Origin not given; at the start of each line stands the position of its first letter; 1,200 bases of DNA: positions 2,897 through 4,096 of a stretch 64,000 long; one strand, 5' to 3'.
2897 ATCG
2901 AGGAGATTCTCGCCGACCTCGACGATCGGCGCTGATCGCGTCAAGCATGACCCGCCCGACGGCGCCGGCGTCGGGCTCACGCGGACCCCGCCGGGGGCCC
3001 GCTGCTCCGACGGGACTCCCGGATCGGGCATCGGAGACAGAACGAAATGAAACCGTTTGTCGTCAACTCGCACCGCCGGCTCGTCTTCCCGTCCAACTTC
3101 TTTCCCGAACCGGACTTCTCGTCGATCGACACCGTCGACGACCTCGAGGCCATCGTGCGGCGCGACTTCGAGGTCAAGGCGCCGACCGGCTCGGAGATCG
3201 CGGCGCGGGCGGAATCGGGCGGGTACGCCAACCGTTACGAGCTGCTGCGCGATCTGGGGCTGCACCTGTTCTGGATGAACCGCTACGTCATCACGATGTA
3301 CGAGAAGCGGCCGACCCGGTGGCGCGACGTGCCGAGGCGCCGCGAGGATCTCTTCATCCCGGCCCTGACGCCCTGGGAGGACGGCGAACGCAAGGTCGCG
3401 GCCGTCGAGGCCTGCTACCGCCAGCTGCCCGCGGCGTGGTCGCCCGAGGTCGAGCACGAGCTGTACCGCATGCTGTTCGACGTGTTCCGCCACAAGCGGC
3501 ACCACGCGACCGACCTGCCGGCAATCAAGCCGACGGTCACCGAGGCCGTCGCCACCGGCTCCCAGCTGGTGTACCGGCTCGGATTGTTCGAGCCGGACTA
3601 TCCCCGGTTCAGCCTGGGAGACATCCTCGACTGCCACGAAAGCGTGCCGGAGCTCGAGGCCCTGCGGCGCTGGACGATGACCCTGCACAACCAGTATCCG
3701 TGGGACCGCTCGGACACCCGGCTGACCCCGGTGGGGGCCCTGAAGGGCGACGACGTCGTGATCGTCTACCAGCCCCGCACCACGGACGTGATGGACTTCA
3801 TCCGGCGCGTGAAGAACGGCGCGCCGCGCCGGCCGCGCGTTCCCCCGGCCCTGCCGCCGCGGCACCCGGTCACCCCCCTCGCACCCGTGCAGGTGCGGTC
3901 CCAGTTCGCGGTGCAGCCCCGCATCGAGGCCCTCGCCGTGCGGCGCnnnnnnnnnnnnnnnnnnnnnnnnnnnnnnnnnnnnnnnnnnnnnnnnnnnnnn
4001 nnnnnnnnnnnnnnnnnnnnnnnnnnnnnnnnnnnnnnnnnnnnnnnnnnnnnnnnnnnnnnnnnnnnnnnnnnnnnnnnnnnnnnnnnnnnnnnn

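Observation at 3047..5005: KAS III enzyme fused to an unrecognised ~300-aa N-terminal domain, inside a PHA operon that has no thiolase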

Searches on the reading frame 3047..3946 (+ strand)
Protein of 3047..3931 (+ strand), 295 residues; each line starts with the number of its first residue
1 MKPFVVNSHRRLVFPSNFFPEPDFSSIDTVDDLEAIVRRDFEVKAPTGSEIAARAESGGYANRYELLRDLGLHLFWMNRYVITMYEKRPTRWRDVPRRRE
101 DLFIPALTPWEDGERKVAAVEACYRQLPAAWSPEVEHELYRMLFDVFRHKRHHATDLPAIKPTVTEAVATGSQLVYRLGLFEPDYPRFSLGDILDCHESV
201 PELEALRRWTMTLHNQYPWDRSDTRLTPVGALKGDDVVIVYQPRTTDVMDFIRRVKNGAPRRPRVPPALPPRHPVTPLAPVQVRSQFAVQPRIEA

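Call 8: search_protein_families(library=pfam, proteins=[window:3047-3931:+], max_evalue=10)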
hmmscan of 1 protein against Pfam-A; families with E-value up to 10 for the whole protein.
window:3047-3931:+ (295 aa): 0 families

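Call 9: search_solved_structures(query=window:3047-3931:+, max_evalue=10)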
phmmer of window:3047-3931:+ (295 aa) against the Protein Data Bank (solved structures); distinct sequences matched with E-value up to 10: 4.
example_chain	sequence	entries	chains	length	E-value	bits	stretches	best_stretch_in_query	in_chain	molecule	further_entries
4ir8_A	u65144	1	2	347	0.18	14.1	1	191-249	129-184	Sedoheptulose-1,7 bisphosphatase, putative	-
3vay_A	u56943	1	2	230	0.69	12.2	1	131-209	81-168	HAD-superfamily hydrolase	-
9hcg_E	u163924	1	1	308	1.1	11.5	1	100-163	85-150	Large ribosomal subunit protein uL3m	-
1igw_A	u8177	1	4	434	1.2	11.4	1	191-220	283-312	Isocitrate lyase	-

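Call 16: search_protein_representatives(protein=window:3047-3931:+)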
Query: 295 residues. Proteins with E-value up to 0.001 (for the whole library): 372; up to 1e-10: 267; up to 1e-30: 94. The best 150 are listed.
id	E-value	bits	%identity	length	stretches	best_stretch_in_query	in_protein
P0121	4.5e-137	472.5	71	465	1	1-295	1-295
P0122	2.7e-125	433.9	91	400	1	1-205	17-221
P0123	2.5e-105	368.3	55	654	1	1-295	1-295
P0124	6.4e-91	321.0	62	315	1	1-226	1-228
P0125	6.9e-90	317.6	50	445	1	2-276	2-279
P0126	3.3e-88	312.1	54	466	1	1-284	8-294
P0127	4.9e-88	311.5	52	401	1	1-271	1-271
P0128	3.8e-87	308.6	55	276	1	1-233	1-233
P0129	7.5e-83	294.5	50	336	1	1-295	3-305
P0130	2.7e-80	286.1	48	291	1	1-293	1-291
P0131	2.8e-78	279.5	46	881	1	1-294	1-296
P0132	5.9e-77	275.1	92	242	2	192-295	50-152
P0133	2.1e-71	256.9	56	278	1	1-200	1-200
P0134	1.7e-69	250.6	51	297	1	73-294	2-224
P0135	2.3e-69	250.2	53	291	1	3-203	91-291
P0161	4.1e-47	177.1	36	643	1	1-281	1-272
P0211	3.6e-32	128.1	30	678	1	15-253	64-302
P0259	1.8e-24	102.8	27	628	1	3-295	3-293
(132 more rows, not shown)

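Call 30: predict_structure(alignment_id=A3)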
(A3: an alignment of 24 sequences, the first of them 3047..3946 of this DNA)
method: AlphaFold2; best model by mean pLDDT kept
length: 300 residues; sequences in the alignment: 24
mean_pLDDT: 86.6   pTM: 0.82
mean pLDDT of the five models: 86.6, 86.6, 85.7, 85.3, 82.4
residues with pLDDT >= 90: 178; 70-90: 82; 50-70: 37; < 50: 3
segments of 3 or more residues with pLDDT < 50: 298-300
pLDDT, mean of each block of 10 residues (from residue 1): 76 77 79 83 84 97 96 91 92 94 93 95 97 97 95 85 95 94 92 91 92 93 95 96 92 81 64 67 65 51
secondary structure, 60 per line:
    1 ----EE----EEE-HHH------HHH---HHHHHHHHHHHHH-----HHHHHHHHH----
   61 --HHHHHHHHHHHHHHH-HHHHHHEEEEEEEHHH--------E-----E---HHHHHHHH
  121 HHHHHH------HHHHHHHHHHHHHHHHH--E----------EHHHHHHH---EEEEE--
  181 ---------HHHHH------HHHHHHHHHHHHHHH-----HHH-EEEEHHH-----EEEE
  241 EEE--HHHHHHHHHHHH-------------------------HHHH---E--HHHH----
elements in order: E11-13 H30-42 H48-56 H63-77 H79-84 E85-91 H113-126 H133-149 H164-170 E174-178 H190-194 H201-215 E225-228 E237-243 H246-257 H283-286 H293-296

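Call 33: fold_search(model_id=the predicted structure, library=pdb)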
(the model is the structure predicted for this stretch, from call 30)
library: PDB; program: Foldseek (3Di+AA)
matches with E <= 10: 7; with E <= 0.001: 0
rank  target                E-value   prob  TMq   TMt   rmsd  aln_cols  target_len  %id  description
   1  9u4r_AB               5.4e+00  0.01  0.08  0.06  36.1       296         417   10  Structure of the intial complex in filament assembly at 3.23 angstroms resolution, conformation 2. (released 2026-03-25)
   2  5khs_B                5.7e+00  0.01  0.12  0.06  27.5       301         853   11  Crystal structures of the Burkholderia multivorans hopanoid transporter HpnN (released 2017-06-14)
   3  3j6b_O                6.0e+00  0.01  0.10  0.12  23.3       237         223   12  Structure of the yeast mitochondrial large ribosomal subunit (released 2014-04-09)
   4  7v5v_D                6.3e+00  0.03  0.06  0.08   7.5        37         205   16  LysR family transcriptional regulator RipR from Salmonella Typhimurium (released 2022-08-24)
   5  2h98_A                7.4e+00  0.03  0.07  0.09   8.0        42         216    5  Crystal structure of the effector binding domain of a CatM variant, CatM(V158M) (released 2007-06-26)
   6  7xro_C                7.4e+00  0.01  0.07  0.09  13.2       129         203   13  LysR-family transcriptional regulator RipR effector binding domain with its effector, 3-phenylpropionic acid (released 2023-05-17)
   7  3glb_C                9.5e+00  0.02  0.07  0.09  10.2        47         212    8  Crystal structure of the effector binding domain of a CATM variant (R156H) (released 2009-05-19)

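Call 37: fold_search(model_id=the predicted structure, library=viral)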
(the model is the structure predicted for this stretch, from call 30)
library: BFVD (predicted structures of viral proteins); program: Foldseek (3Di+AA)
matches with E <= 10: 13; with E <= 0.001: 0
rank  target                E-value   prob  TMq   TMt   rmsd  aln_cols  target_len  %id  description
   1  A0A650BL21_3          2.9e+00  0.01  0.11  0.03  19.6       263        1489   12  Replicase polyprotein 1ab [Botrylloides leachii nidovirus]
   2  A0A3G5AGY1            5.3e+00  0.01  0.10  0.15  18.7       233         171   11  Uncharacterized protein [Satyrvirus sp.]
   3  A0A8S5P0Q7            6.1e+00  0.01  0.09  0.05  19.8       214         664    6  Uncharacterized protein [Myoviridae sp. ctLnO19]
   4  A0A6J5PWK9            7.2e+00  0.01  0.10  0.07  20.0       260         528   11  Uncharacterized protein [uncultured Caudovirales phage]
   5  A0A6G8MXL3            8.3e+00  0.02  0.07  0.14  17.9        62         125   16  Uncharacterized protein [Cedratvirus kamchatka]
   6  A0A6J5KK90            8.3e+00  0.01  0.11  0.06  17.8       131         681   18  Uncharacterized protein [uncultured Caudovirales phage]
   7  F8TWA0                8.8e+00  0.01  0.11  0.17  18.1       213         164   10  Glycoprotein (Fragment) [Junin mammarenavirus]
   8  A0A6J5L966            8.8e+00  0.01  0.08  0.10  20.6       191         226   12  Uncharacterized protein [uncultured Caudovirales phage]
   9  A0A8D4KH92            9.2e+00  0.01  0.09  0.15  15.6       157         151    6  (no name in the UniProt tables at hand)
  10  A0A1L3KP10            9.2e+00  0.01  0.05  0.01  17.2       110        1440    8  RdRp [Hubei reo-like virus 1]
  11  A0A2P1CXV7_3          9.2e+00  0.01  0.09  0.04  17.4       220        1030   10  Genome polyprotein [Potato cyst nematode picorna-like virus]
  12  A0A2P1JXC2            9.7e+00  0.02  0.07  0.09  16.5        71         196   20  Minor tail protein [Rhodococcus phage Finch]
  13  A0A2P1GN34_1          9.7e+00  0.01  0.09  0.04  22.2       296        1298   11  Genome polyprotein [Fujian spotted paddle-tail newt picornavirus]

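Call 62: find_encoding_contigs(protein=P0131, flank=10000, max_places=4)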
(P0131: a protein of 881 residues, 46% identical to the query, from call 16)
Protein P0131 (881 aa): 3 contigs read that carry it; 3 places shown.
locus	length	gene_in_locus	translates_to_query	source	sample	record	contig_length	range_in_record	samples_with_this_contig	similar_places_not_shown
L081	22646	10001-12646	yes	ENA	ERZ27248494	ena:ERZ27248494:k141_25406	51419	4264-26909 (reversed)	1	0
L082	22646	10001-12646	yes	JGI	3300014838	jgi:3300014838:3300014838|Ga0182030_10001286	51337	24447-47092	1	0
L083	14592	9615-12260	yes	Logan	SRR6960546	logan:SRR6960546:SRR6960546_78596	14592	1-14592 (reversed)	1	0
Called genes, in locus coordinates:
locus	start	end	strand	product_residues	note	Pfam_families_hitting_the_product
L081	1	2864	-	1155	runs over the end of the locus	PF00370:FGGY_N (faint), PF01869:BcrAD_BadFG, PF09989:DUF2229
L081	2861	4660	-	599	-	-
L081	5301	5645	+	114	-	PF01329:Pterin_4a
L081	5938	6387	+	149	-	-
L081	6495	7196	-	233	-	PF13545:HTH_Crp_2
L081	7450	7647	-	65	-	PF00072:Response_reg (weak)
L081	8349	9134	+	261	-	PF00106:adh_short, PF01370:Epimerase (faint), PF08659:KR, PF13561:adh_short_C2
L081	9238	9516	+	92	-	-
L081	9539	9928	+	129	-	-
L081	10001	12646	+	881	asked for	PF08545:ACP_syn_III, PF08541:ACP_syn_III_C, PF00106:adh_short, PF08659:KR, PF13561:adh_short_C2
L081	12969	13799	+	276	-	PF00106:adh_short, PF08659:KR, PF13561:adh_short_C2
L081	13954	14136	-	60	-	-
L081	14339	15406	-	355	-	PF07167:PhaC_N, PF00561:Abhydrolase_1, PF11339:DUF3141 (weak), PF06850:PHB_depo_C (weak)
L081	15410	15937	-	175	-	-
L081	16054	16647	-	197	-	-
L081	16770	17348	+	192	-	PF07879:PHB_acc_N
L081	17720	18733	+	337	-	PF13416:SBP_bac_8, PF01547:SBP_bac_1, PF13531:SBP_bac_11, PF13343:SBP_bac_6 (weak)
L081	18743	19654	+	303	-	PF00528:BPD_transp_1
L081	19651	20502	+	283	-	PF00528:BPD_transp_1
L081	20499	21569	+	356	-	PF02463:SMC_N (weak), PF00005:ABC_tran, PF13304:AAA_21 (faint), PF17850:CysA_C_terminal, PF12857:TOBE_3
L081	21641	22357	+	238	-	PF01507:PAPS_reduct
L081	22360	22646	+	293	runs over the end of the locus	PF01507:PAPS_reduct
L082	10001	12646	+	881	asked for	PF08545:ACP_syn_III, PF08541:ACP_syn_III_C, PF00106:adh_short, PF08659:KR, PF13561:adh_short_C2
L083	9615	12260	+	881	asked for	PF08545:ACP_syn_III, PF08541:ACP_syn_III_C, PF00106:adh_short, PF08659:KR, PF13561:adh_short_C2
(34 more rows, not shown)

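Call 63: find_encoding_contigs(protein=P0259, flank=8000, max_places=2)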
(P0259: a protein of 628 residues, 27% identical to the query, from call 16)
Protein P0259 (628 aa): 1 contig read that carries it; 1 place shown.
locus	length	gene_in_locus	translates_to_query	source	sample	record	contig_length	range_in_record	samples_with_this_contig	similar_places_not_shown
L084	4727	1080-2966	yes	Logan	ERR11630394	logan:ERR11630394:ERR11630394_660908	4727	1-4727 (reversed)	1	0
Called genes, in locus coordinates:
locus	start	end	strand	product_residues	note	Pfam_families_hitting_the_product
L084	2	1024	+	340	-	?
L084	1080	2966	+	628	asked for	PF08545:ACP_syn_III, PF08541:ACP_syn_III_C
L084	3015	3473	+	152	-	PF01243:PNPOx_N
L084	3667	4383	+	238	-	PF22022:Phage_int_M (weak)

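Call 64: find_encoding_contigs(protein=P0161, flank=8000, max_places=2)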
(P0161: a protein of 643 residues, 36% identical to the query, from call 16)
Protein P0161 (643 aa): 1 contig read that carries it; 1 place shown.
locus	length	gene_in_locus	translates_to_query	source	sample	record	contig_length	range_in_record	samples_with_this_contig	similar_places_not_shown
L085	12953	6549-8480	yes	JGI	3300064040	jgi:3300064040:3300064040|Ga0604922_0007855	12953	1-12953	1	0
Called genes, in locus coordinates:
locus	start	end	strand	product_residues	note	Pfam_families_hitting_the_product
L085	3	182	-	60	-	?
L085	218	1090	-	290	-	-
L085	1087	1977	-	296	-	-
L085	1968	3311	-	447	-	PF00437:T2SSE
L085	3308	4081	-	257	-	-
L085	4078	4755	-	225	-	PF08666:SAF (weak)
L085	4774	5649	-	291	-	-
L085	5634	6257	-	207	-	-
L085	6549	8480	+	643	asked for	PF08545:ACP_syn_III, PF08541:ACP_syn_III_C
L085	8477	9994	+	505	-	PF07167:PhaC_N, PF00561:Abhydrolase_1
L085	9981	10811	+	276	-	PF00106:adh_short, PF08659:KR, PF13561:adh_short_C2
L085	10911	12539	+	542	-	PF00501:AMP-binding, PF13193:AMP-binding_C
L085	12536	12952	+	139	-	?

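Call 65: find_encoding_contigs(protein=P0211, flank=8000, max_places=2)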
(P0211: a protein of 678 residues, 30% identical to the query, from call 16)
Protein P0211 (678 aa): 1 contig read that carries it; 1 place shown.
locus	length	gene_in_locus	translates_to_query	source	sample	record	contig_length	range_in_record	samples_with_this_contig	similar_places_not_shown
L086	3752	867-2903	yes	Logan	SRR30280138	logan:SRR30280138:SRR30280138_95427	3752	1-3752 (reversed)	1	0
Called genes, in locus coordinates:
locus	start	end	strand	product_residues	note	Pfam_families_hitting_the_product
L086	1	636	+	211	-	?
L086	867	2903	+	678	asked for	PF08545:ACP_syn_III, PF08541:ACP_syn_III_C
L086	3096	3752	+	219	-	?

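Call 66: search_protein_families(library=pfam, proteins=[L084:2-1024:+, L086:1-636:+, L086:3096-3752:+, L081:15410-15937:-, L081:16054-16647:-, L081:9238-9516:+, L081:9539-9928:+], max_evalue=0.01)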
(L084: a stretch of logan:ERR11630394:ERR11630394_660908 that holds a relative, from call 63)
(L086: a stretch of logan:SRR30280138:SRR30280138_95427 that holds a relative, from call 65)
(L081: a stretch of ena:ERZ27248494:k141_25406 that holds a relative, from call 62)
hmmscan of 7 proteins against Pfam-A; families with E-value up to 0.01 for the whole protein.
L084:2-1024:+ (340 aa): 2 families
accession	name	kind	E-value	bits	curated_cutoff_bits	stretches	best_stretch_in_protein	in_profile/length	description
PF00107.32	ADH_zinc_N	-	1.1e-09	38.8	31.8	1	194-259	45-109/129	Zinc-binding dehydrogenase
PF13602.12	ADH_zinc_N_2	-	0.00024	22.5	27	1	196-296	15-117/134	Zinc-binding dehydrogenase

L086:1-636:+ (211 aa): 2 families
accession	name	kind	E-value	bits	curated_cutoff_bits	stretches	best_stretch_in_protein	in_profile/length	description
PF00378.25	ECH_1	-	5.8e-33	114.7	27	1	11-185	51-223/251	Enoyl-CoA hydratase/isomerase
PF16113.10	ECH_2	-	1.2e-14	55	27.2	1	12-185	48-221/335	Enoyl-CoA hydratase/isomerase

L086:3096-3752:+ (219 aa): 2 families
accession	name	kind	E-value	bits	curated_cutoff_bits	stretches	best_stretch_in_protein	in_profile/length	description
PF02129.25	Peptidase_S15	-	6.7e-43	147.7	23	1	23-186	1-169/262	X-Pro dipeptidyl-peptidase (S15 family)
PF00561.26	Abhydrolase_1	-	0.0005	20.2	25.8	1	68-141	25-97/245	alpha/beta hydrolase fold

L081:15410-15937:- (175 aa): 1 family
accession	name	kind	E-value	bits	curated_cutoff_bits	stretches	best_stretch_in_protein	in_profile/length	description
PF09712.15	PHA_synth_III_E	-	0.0027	17.5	25.7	1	11-91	226-302/311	Poly(R)-hydroxyalkanoic acid synthase subunit (PHA_synth_III_E)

L081:16054-16647:- (197 aa): 1 family
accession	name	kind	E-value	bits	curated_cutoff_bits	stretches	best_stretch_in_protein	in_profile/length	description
PF09361.15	Phasin_2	-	0.0034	18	24.9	0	119-153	65-99/100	Phasin protein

L081:9238-9516:+ (92 aa): 0 families

L081:9539-9928:+ (129 aa): 1 family
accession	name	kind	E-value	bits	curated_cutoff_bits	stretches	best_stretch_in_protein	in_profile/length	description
PF13488.11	Gly-zipper_Omp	-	0.0011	19.3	25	0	38-70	9-42/46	Glycine zipper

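Call 76: search_solved_structures(query=A3, max_evalue=10)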
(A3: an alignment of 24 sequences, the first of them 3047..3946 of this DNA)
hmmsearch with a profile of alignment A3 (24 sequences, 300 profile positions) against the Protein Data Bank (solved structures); distinct sequences matched with E-value up to 10: 6.
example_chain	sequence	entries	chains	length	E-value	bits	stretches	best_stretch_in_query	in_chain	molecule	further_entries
4x9e_A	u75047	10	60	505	0.16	14.3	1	82-146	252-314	Deoxyguanosinetriphosphate triphosphohydrolase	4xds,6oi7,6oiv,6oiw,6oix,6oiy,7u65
5w4m_A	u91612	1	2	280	0.67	12.2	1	127-194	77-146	Transcriptional regulator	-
5w4n_A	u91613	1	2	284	0.68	12.2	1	127-194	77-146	Transcriptional regulator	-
4yv6_A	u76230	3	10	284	0.69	12.2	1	127-194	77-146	Transcriptional regulator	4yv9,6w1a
8yp2_A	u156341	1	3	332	0.74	12.1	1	109-151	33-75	NADP-dependent oxidoreductase domain-containing protein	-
1bbn_A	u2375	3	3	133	1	11.6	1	176-225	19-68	INTERLEUKIN-4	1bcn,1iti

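Call 81: find_encoding_contigs(protein=P0130, flank=6000, max_places=2)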
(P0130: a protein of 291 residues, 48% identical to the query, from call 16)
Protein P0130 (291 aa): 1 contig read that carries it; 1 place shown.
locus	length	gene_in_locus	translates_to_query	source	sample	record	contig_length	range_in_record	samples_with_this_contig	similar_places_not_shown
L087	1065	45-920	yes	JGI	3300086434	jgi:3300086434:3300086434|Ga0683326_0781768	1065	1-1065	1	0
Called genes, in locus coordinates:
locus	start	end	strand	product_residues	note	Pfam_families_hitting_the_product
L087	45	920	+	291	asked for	-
